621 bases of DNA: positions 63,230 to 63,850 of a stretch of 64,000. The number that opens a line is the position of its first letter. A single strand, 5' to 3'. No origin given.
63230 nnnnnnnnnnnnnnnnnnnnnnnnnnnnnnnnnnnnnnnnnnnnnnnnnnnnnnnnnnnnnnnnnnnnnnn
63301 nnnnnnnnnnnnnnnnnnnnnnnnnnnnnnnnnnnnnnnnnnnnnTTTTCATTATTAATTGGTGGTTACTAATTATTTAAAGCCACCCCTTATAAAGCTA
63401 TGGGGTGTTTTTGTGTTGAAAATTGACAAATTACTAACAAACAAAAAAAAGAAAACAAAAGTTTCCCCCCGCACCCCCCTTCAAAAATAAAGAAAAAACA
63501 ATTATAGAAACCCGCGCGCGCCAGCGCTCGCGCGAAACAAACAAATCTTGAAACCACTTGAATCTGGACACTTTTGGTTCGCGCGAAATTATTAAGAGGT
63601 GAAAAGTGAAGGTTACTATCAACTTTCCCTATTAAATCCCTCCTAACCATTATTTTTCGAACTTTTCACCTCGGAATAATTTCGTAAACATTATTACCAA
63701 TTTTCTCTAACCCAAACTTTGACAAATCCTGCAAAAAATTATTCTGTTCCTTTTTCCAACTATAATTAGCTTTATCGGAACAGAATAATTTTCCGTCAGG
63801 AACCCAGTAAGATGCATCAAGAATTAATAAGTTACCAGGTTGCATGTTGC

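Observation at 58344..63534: Direct composite repeats (G-quadruplex-capable C6GCAC6 motif plus CGCGCG palindromic hairpin) bracket a 5-kb block containing cdc48, a frameshifted RelE toxin, a J-domain protein and a DEAD-box helicase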

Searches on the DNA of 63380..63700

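Call 64: search_rna_families(source=window, start=63380, end=63700, threshold=evalue, max_evalue=10)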
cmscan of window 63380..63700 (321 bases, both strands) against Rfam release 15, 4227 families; matches with E-value up to 10: 5.
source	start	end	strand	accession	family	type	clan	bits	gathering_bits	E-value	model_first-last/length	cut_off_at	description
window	63586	63682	-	RF03792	MIR6462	Gene; miRNA;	-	19.4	96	0.5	1-119/119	no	MIR6462 microRNA precursor family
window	63484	63564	-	RF01455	DPB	Cis-reg;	-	16.3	40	6.8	1-86/86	no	Stem loopII regulatory element in POLB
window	63441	63631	-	RF00558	L20_leader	Cis-reg; leader;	-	15.7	58.7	1.3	1-127/127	no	Ribosomal protein L20 leader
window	63584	63660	-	RF00158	SNORD82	Gene; snRNA; snoRNA; CD-box;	-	15.5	43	2.2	1-70/70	no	Small nucleolar RNA SNORD82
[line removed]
